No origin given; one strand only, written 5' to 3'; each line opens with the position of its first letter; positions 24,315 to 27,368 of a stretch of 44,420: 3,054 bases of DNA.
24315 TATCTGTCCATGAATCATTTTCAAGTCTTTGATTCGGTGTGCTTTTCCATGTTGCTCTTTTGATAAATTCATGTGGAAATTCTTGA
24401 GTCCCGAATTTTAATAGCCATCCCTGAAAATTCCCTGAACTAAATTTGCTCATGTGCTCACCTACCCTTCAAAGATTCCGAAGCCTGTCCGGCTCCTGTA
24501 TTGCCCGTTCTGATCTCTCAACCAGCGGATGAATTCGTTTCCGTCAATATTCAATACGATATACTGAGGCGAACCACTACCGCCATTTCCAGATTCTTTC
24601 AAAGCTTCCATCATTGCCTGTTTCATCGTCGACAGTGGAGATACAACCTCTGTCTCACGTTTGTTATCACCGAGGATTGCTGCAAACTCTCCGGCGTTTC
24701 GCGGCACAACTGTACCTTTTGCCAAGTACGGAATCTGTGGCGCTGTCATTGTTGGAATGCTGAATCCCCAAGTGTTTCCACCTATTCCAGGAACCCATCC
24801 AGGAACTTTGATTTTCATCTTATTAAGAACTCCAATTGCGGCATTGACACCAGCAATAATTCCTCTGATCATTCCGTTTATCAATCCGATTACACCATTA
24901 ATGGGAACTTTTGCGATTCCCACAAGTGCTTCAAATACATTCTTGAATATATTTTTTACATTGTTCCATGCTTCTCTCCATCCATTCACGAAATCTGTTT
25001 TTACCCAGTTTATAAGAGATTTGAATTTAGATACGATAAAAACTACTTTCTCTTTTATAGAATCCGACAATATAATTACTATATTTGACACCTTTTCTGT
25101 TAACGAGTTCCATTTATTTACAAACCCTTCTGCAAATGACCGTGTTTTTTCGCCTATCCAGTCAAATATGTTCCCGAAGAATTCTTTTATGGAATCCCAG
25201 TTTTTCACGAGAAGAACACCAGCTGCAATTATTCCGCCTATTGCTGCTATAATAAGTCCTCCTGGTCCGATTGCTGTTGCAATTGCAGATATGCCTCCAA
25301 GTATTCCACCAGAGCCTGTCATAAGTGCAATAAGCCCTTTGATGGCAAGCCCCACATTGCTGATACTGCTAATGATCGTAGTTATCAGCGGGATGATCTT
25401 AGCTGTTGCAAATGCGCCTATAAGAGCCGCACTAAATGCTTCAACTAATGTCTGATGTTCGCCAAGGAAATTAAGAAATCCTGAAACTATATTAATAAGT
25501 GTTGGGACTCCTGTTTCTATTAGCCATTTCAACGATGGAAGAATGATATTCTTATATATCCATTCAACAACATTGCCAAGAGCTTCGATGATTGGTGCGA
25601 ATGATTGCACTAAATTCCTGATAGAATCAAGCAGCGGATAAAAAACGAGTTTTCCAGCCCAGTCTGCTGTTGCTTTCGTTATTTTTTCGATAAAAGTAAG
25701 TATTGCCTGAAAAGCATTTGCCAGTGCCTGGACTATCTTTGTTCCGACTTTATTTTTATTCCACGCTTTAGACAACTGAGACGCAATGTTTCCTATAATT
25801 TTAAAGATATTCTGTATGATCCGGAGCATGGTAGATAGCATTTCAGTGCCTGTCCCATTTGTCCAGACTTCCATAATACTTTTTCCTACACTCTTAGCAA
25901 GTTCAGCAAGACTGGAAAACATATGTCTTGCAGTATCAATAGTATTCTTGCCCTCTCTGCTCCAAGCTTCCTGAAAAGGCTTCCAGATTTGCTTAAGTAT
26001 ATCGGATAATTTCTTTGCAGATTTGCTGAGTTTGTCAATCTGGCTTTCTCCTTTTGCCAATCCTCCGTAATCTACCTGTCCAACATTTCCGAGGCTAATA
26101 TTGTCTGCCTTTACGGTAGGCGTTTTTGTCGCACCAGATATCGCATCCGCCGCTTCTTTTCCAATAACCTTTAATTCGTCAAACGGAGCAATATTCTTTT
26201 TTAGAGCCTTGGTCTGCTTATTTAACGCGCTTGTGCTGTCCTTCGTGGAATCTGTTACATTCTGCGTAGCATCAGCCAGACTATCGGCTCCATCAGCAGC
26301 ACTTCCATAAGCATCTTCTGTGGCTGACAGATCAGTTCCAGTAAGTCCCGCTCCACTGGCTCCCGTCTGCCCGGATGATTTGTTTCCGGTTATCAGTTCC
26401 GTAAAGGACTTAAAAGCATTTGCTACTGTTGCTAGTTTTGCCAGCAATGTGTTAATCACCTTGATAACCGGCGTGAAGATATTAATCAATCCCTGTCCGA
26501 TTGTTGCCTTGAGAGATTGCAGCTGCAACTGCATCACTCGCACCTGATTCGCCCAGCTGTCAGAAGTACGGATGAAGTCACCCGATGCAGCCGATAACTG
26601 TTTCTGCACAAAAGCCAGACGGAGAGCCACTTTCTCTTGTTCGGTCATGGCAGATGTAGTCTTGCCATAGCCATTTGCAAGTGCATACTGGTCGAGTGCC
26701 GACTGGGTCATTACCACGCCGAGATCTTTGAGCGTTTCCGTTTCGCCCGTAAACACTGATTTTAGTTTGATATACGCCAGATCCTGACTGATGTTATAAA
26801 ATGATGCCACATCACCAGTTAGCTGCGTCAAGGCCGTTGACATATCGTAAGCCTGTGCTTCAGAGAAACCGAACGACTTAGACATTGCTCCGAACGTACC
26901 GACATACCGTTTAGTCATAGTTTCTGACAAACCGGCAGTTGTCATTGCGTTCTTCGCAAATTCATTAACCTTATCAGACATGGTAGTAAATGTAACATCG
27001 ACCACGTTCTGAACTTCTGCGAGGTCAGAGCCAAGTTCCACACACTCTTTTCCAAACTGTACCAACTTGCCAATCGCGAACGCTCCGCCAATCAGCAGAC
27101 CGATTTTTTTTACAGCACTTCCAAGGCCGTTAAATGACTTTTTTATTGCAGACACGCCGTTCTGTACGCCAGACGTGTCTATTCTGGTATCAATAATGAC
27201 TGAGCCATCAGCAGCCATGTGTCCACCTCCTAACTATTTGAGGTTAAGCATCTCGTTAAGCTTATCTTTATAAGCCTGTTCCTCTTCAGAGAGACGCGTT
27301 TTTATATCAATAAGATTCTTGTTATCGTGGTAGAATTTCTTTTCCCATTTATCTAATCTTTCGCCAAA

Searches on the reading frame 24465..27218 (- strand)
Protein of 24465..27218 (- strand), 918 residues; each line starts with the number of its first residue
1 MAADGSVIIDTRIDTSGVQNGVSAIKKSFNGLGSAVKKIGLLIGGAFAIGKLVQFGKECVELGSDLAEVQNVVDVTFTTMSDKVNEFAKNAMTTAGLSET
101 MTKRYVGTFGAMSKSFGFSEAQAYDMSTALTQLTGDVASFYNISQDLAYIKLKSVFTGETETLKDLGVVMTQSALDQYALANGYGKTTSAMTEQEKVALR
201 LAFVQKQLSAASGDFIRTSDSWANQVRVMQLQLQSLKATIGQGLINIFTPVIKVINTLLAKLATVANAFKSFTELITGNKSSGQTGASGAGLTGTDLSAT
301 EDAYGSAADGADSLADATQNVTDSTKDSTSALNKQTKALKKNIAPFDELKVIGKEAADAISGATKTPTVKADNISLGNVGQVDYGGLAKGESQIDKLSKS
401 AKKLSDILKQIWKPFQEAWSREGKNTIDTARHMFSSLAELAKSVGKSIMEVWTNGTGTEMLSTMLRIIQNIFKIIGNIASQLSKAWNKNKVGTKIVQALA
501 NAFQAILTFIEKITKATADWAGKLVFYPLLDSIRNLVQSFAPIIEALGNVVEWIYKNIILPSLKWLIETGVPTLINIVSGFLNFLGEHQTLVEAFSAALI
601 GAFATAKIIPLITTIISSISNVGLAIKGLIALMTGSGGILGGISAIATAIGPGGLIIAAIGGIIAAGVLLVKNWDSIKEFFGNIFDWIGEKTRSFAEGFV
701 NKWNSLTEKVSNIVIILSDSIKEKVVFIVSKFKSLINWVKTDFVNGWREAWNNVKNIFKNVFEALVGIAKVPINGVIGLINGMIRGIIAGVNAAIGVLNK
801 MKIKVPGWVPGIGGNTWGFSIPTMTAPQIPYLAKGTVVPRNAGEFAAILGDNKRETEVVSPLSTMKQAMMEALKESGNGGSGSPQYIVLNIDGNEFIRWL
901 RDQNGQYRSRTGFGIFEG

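Call 22: search_protein_families(library=phrogs, proteins=[window:24465-27218:-], max_evalue=0.00001)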
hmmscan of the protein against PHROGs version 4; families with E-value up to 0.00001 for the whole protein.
window:24465-27218:- (918 aa): 21 families
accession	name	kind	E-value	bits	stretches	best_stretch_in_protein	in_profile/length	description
phrog_1535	-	tail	4.4e-156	522.9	1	11-912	160-1145/1152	tail length tape measure protein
phrog_28918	-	unknown function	2.3e-44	152.4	1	102-457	77-420/1445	-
phrog_37543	-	unknown function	2.8e-28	99.9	1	395-584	222-412/622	-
phrog_991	-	tail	5.5e-21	74.9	1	568-851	577-865/1966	tail length tape measure protein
phrog_58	-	tail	3.6e-20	73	1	266-800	348-851/1544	tail length tape measure protein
phrog_167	-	tail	6.5e-19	68.2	1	12-800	317-1005/1555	tail length tape measure protein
phrog_3981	-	tail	5.1e-16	59.9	1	587-877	258-530/584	tail length tape measure protein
phrog_8462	-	tail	2e-14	54.2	2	592-860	247-498/672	tail length tape measure protein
phrog_1272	-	tail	1.1e-12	47.6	1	550-795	561-787/1606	tail length tape measure protein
phrog_305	-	tail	3.2e-11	43.6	1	227-808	211-708/1001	tail length tape measure protein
phrog_23464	-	unknown function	4.9e-11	43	1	746-881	369-503/539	-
phrog_7025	-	tail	9.4e-11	40.4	1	42-259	831-1050/2880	tail length tape measure protein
phrog_3336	-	tail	1.1e-10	41.8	1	580-804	286-504/1051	tail length tape measure protein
phrog_4200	-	tail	1.3e-10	41.4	1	624-712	183-271/732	tail length tape measure protein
phrog_31409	-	tail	7.5e-10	39.4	1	15-341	33-353/365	tail length tape measure protein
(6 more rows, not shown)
